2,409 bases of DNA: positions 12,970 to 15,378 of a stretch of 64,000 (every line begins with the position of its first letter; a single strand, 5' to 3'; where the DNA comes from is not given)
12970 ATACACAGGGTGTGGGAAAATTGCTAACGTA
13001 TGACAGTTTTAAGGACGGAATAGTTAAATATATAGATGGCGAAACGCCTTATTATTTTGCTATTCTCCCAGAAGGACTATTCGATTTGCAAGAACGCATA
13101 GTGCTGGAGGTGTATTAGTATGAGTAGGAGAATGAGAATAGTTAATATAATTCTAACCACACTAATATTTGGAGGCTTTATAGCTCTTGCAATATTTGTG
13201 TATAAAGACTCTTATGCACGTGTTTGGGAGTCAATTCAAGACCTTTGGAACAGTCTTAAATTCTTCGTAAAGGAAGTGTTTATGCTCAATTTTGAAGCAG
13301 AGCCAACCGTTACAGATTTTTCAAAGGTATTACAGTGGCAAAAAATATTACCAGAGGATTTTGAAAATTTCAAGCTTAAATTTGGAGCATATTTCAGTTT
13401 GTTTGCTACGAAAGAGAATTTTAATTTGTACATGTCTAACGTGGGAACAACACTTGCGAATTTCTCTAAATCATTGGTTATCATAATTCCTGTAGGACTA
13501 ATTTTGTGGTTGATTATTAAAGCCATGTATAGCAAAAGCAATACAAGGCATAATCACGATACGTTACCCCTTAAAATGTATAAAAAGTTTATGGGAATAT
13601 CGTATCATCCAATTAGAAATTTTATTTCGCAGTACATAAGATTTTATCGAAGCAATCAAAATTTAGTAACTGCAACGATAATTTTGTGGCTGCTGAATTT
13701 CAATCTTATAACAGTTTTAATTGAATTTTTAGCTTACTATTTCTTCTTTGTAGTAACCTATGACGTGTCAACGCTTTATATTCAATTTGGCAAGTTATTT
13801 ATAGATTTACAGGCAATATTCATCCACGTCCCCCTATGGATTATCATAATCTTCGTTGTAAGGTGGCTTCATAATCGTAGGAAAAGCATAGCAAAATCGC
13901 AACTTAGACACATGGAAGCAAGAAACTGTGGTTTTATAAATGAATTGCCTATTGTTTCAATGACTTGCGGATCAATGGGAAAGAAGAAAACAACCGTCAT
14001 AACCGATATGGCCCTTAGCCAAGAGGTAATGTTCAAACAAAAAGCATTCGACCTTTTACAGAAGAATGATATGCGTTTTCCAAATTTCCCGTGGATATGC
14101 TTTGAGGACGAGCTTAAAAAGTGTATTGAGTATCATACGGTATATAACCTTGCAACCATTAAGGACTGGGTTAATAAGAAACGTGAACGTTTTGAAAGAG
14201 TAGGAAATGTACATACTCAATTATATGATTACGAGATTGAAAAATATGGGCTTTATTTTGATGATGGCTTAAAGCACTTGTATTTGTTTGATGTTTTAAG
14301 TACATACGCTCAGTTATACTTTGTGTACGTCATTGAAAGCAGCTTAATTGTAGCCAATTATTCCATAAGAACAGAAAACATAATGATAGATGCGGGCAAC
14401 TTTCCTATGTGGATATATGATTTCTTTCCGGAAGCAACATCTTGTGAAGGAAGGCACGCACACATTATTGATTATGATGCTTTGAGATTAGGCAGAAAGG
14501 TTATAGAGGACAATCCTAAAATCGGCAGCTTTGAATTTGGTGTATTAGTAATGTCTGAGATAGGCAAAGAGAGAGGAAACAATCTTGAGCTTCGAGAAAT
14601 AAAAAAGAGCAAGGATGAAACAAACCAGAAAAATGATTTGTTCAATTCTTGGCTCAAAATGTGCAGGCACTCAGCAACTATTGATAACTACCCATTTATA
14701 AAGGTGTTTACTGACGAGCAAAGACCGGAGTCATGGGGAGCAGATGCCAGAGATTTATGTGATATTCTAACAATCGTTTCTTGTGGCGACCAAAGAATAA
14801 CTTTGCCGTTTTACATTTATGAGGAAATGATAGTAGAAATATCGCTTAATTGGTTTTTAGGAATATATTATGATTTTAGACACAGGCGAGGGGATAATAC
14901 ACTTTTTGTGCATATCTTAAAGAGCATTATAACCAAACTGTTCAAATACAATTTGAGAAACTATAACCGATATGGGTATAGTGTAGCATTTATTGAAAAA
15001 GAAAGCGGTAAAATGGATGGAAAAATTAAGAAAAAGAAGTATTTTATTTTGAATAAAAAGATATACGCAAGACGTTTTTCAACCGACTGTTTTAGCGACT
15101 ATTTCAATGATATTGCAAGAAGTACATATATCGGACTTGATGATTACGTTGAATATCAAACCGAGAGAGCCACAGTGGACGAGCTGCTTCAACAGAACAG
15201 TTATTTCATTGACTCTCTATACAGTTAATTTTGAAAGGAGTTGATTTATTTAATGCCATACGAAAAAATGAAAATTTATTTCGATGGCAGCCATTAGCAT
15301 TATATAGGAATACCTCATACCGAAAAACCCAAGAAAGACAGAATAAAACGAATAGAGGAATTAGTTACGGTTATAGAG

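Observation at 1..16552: Large integrated element with HUH Rep and membrane NTPase but no capsid, terminase or tail genes: inovirus-like prophage of unusual size and regulation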

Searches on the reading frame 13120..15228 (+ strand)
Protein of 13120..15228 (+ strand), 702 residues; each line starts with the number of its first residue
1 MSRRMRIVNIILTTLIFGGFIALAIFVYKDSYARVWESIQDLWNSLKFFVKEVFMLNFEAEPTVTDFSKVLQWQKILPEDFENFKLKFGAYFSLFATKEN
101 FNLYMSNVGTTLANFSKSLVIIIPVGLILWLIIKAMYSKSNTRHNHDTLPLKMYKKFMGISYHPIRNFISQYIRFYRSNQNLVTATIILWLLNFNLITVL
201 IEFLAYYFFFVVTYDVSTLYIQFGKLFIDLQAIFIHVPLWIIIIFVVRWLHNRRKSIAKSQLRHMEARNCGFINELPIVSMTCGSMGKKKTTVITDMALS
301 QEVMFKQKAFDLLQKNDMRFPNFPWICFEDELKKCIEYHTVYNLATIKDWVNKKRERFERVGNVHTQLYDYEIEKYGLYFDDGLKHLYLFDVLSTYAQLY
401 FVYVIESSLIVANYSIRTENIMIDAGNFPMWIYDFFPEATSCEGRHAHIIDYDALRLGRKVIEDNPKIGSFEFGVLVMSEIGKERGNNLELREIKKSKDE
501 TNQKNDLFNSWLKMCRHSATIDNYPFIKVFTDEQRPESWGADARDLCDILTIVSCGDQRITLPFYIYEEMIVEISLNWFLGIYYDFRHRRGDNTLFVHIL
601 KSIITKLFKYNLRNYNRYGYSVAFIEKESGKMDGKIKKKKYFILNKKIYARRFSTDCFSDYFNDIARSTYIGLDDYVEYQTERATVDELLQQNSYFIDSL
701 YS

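Call 10: search_protein_families(library=pfam, max_evalue=0.01, proteins=[window:13120-15228:+])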
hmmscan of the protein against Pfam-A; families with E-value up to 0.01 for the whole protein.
window:13120-15228:+ (702 aa): 0 families

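Call 12: search_protein_families(library=phrogs, max_evalue=0.01, proteins=[window:13120-15228:+])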
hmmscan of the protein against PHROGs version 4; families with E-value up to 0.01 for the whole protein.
window:13120-15228:+ (702 aa): 0 families

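Call 13: search_dna_similar(query=window:13120-15228:+, collection=phages, mode=protein, max_evalue=0.01)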
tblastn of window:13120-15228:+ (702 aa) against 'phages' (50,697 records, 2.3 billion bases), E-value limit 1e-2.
Records with a match: 1; places in all: 1; records where one place covers at least 80% of the query: 1.
Best place of each record, by identity: <60% 1.
By first word of the organism name: Bacteriophage 1.
By host as written in the record: - 1.
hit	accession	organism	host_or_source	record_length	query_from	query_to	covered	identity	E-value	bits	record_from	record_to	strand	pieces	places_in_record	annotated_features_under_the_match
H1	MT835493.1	Bacteriophage sp.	human fecal samples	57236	3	701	100%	56.7%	0e+0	802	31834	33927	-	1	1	record has no annotation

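Call 14: search_solved_structures(query=window:13120-15228:+, max_evalue=1)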
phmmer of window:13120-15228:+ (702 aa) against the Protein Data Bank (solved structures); distinct sequences matched with E-value up to 1: 0.

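Call 16: find_homologous_proteins(query=window:13120-15228:+, max_evalue=0.001)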
Query window:13120-15228:+ (702 aa): 3316 proteins with E <= 0.001 among 8000 candidates; the best 120 are listed.
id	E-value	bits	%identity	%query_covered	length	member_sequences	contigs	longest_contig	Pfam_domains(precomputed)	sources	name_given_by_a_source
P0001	0.0e+0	1596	99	100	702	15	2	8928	-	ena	-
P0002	0.0e+0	1467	89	100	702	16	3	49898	-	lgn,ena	-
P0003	0.0e+0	1423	86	100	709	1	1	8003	-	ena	-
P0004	0.0e+0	1423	86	100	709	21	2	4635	-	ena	-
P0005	0.0e+0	1418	86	100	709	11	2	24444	-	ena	-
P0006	0.0e+0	1413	85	100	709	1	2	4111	-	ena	-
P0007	0.0e+0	1338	81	100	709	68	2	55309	-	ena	-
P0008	0.0e+0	1273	78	100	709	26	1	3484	-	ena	-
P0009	0.0e+0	1264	77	100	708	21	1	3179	-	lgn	-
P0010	0.0e+0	1185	72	100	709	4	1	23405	-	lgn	-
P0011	0.0e+0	1183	71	100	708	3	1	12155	-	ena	-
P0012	6.7e-298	1008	61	100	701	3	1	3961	-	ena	-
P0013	1.7e-296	1004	62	100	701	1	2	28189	-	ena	-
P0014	7.4e-294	995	62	100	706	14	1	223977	-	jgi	-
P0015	5.0e-293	992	61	100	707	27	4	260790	-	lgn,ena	-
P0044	1.4e-283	961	59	100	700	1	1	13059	-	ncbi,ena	-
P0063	3.1e-282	956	59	100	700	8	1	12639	-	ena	-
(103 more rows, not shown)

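Call 18: find_encoding_contigs(protein=P0044, flank=10000, max_places=3)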
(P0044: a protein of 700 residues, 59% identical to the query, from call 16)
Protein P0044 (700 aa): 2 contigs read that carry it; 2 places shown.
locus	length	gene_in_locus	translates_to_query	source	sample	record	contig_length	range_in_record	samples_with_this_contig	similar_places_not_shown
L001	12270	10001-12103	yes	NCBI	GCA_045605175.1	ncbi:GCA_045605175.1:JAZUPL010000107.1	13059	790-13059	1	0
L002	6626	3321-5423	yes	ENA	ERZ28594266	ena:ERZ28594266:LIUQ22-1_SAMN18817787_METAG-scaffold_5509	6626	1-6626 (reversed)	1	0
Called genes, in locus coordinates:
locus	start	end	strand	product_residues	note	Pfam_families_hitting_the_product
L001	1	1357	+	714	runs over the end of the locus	?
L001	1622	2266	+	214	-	PF00717:Peptidase_S24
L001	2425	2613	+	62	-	-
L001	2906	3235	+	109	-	-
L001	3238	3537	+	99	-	-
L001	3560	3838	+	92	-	-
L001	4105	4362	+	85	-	-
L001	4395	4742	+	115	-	-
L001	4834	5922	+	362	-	-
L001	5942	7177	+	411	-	-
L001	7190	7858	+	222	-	PF07760:DUF1616 (faint)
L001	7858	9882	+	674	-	-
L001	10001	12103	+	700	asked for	-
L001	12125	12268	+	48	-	?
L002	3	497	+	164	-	?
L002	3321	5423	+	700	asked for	-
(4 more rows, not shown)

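Call 19: find_encoding_contigs(protein=P0063, flank=10000, max_places=3)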
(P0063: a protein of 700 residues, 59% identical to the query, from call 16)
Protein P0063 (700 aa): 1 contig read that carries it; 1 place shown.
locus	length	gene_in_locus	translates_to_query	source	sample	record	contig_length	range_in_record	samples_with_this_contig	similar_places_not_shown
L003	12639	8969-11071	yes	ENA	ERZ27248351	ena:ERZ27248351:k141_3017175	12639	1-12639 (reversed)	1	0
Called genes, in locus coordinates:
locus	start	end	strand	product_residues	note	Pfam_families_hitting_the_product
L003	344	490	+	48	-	-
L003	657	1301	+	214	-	PF00717:Peptidase_S24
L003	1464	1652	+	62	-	-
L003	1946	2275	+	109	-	-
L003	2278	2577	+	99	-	-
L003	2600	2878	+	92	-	-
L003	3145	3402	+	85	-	-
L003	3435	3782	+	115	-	-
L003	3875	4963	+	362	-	-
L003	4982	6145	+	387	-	-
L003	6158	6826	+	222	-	PF07760:DUF1616 (faint)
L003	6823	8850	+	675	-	-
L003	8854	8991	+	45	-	-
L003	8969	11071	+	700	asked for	-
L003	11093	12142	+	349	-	PF23343:REP_ORF2-G2P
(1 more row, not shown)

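Call 24: get_annotated_region(hit=H1, flank=20000)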
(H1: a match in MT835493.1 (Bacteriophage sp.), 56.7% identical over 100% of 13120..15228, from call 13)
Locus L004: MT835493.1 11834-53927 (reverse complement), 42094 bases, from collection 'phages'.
description: UNVERIFIED: Bacteriophage sp. clone scaffold_36 genomic sequence.
organism: Bacteriophage sp. (NCBI taxid 38018)
taxonomy: Viruses
host: -; source: human fecal samples; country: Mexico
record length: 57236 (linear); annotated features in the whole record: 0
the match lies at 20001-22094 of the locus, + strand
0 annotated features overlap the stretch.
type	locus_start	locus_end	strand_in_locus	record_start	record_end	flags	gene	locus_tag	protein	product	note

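Call 32: find_encoding_contigs(protein=P0002, flank=10000, max_places=3)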
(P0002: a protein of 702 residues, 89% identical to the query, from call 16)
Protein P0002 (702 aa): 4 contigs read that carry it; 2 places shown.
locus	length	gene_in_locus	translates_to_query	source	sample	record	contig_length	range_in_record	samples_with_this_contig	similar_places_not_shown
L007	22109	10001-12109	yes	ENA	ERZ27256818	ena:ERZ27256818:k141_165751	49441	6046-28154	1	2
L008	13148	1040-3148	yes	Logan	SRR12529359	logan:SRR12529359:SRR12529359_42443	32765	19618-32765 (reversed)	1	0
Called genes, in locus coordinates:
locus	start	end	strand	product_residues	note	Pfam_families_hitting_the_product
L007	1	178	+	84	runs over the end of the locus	-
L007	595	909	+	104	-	-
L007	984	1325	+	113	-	-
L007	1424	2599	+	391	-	-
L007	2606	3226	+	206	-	-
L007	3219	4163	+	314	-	-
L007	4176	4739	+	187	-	-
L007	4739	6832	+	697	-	-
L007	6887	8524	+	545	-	-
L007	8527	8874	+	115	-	-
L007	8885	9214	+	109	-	-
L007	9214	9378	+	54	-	-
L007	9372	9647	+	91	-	-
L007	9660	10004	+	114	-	-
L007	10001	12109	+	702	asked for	-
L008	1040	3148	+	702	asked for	-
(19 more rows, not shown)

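Call 34: find_related_loci(query=A1, collection=genome_contigs, flank=10000)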
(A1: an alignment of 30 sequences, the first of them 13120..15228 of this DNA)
Query A1 (702 aa) in genome_contigs; peptide patterns used: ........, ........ (x = any residue, [..] = any of these).
407 stretches matched a pattern; 390 encode a relative of the query (tblastn E <= 1e-3); the best 80 are kept; 80 distinct loci.
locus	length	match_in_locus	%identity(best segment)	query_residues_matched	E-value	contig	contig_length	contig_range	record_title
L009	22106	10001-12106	85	1-702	0e+0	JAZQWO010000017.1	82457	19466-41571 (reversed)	MAG: Eubacteriales bacterium isolate T1900045166_TC20190160.MAGScoT_cleanbin_000001 SGB_5137_k141_1734122, whole genome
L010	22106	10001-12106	82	1-702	0e+0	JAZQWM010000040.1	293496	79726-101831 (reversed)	MAG: Eubacteriales bacterium isolate T1900045166_TC20190160.MAGScoT_cleanbin_000006 SGB_5139_k141_1749717, whole genome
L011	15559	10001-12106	77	1-702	0e+0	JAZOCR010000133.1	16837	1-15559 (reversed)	MAG: Eubacteriales bacterium isolate T1900044755_TS20190421.MAGScoT_cleanbin_000034 SGB_2270_k141_3140735, whole genome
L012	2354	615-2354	78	1-580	0e+0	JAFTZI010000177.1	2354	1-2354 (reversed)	MAG: Clostridia bacterium isolate RGIG4287 Roe_deer_Colon.Co__c2085798, whole genome shotgun sequence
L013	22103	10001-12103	60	1-701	0e+0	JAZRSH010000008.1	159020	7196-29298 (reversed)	MAG: Christensenellaceae bacterium isolate T1900045348_YK20190038.MAGScoT_cleanbin_000007 SGB_6726_k141_282592, whole ge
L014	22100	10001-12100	60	1-701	0e+0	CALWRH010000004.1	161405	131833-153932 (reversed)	MAG: uncultured Christensenellaceae bacterium isolate BRZ_KS__bin118 genome assembly, contig: BRZ_KS__NODE_70_length_161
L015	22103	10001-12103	59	1-701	0e+0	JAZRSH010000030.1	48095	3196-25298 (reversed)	MAG: Christensenellaceae bacterium isolate T1900045348_YK20190038.MAGScoT_cleanbin_000007 SGB_6726_k141_276122, whole ge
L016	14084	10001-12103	60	1-701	0e+0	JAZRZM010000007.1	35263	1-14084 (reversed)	MAG: Clostridia bacterium isolate T1900044948_TA20190001.MAGScoT_cleanbin_000020 SGB_3506_k141_1293082, whole genome sho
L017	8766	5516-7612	61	3-701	0e+0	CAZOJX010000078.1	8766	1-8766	MAG TPA_asm: uncultured Lachnoclostridium sp. isolate SRP350583_co2_442 genome assembly, contig: NODE_12175_length_8766_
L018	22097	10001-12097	60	3-701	0e+0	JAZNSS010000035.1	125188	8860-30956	MAG: Christensenellaceae bacterium isolate T1900044807_TS20190273.MAGScoT_cleanbin_000012 SGB_2764_k141_51392, whole gen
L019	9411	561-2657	61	3-701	0e+0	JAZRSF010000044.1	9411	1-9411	MAG: Christensenellaceae bacterium isolate T1900045348_YK20190038.MAGScoT_cleanbin_000017 SGB_6728_k141_1291913, whole g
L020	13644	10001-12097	60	3-701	0e+0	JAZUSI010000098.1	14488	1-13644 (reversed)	MAG: Christensenellaceae bacterium isolate T1900044846_TS20190312.MAGScoT_cleanbin_000019 SGB_2978_k141_377821, whole ge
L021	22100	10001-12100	59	1-701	0e+0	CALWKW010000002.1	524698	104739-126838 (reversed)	MAG: uncultured Christensenellaceae bacterium isolate BRZ_MM__bin39 genome assembly, contig: BRZ_MM__NODE_3_length_52469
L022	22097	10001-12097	58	3-701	0e+0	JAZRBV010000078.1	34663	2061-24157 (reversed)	MAG: Eubacteriales bacterium isolate T1900045124_TC20190118.MAGScoT_cleanbin_000005 SGB_4856_k141_2662389, whole genome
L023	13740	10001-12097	60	3-701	0e+0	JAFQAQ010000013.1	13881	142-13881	MAG: Clostridia bacterium isolate RGIG1646 Goat_Cecum-1__c204179, whole genome shotgun sequence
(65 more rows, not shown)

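Call 36: search_protein_representatives(alignment_id=A1)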
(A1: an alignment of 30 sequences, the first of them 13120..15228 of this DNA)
Query: 30 sequences, 706 profile positions. Proteins with E-value up to 0.001 (for the whole library): 1204; up to 1e-10: 956; up to 1e-30: 623. The best 150 are listed.
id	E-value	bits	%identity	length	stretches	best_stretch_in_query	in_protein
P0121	0.0e+00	1225.0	-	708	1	1-704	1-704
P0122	1.5e-288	975.6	-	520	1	187-705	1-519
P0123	5.8e-258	874.4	-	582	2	335-700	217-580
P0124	3.1e-254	862.1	-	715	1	5-700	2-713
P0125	9.0e-253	857.3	-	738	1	8-701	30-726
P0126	1.1e-242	823.9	-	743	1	7-701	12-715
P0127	1.1e-241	820.6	-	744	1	11-704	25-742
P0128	5.8e-238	808.3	-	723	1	3-700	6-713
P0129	3.5e-231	785.9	-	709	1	11-700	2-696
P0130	2.8e-228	776.3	-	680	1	3-700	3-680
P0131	1.2e-226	771.0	-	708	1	7-702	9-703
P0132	5.7e-223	758.8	-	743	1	10-703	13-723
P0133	6.2e-223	758.7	-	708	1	5-701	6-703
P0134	5.2e-222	755.6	-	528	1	4-532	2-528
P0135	7.9e-222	755.0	-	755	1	11-701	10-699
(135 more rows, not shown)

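Call 37: predict_structure(alignment_id=A1)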
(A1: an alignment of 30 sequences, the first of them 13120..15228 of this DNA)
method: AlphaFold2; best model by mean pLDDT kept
length: 702 residues; sequences in the alignment: 30
mean_pLDDT: 59.1   pTM: 0.42
mean pLDDT of the five models: 59.1, 58.7, 53.8, 47.7, 46.9
residues with pLDDT >= 90: 4; 70-90: 303; 50-70: 145; < 50: 250
segments of 3 or more residues with pLDDT < 50: 73-80, 270-306, 382-385, 405-548, 646-702
pLDDT, mean of each block of 10 residues (from residue 1): 79 86 78 83 87 80 73 48 61 58 73 78 78 65 61 78 79 82 83 83 86 80 81 75 81 82 65 31 23 27 45 58 80 75 67 89 85 76 61 78 45 23 27 32 26 29 32 23 24 32 35 32 30 38 46 64 71 72 68 73 71 70 63 61 50 32 39 36 33 29 26
secondary structure, 60 per line:
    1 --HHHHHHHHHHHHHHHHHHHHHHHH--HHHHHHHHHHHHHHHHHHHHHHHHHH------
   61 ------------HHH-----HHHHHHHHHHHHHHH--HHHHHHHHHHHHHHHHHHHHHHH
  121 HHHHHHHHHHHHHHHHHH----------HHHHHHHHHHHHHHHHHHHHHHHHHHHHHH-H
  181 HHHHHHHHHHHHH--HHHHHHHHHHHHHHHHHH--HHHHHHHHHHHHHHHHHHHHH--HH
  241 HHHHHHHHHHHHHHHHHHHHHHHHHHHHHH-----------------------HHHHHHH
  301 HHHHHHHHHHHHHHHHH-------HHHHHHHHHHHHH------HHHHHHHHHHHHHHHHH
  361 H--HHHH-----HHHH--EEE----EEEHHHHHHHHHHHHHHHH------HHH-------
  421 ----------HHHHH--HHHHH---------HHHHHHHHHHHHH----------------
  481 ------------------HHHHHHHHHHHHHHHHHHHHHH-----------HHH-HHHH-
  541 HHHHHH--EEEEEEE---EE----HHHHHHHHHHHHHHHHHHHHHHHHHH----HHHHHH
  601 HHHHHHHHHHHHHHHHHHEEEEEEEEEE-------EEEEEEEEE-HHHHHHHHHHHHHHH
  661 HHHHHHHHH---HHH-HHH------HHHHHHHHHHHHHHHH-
elements in order (helices of 4 or more, strands of 3 or more residues): H3-26 H29-54 H81-95 H98-138 H149-178 H180-193 H196-213 H216-236 H239-270 H294-317 H325-337 H344-361 H364-367 H373-376 E379-381 E386-388 H389-404 H431-435 H438-442 H452-464 H499-520 H536-539 H541-546 E549-555 H565-590 H595-618 E619-628 E636-644 H646-669 H686-701

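Call 41: search_protein_families(library=pfam, alignment_id=A3, max_evalue=1)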
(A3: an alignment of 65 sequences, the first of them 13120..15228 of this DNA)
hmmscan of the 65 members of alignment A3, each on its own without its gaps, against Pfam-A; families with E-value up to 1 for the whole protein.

A. member 1, window:13120-15228:+ (702 aa): 0 families

B. families by the number of members that match (of 65 scanned): 39 families (the first 25 are shown)
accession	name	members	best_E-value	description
PF13481.12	AAA_25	4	0.0085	AAA domain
PF00004.35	AAA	3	0.024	ATPase family associated with various cellular activities (AAA)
PF02367.23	TsaE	2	0.009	Threonylcarbamoyl adenosine biosynthesis protein TsaE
PF13191.12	AAA_16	2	0.041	AAA ATPase domain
PF13604.12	AAA_30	2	0.091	AAA domain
PF13238.12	AAA_18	2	0.1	AAA domain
PF12451.13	VPS11_C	2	0.11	Vacuolar protein sorting protein 11 C terminal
PF18513.6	Pro_sub2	1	0.0041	Prodomain subtilisin 2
PF13521.12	AAA_28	1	0.007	AAA domain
PF02417.20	Chromate_transp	1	0.011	Chromate transporter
PF06653.16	Claudin_3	1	0.013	Tight junction protein, Claudin-like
PF12510.13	Smoothelin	1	0.015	Smoothelin cytoskeleton protein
PF01078.27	Mg_chelatase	1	0.028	Magnesium chelatase, subunit ChlI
PF20953.2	Caud_bapl16_3rd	1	0.029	Phage tail base-plate attachment protein C-terminal insertion domain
PF05729.18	NACHT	1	0.037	NACHT domain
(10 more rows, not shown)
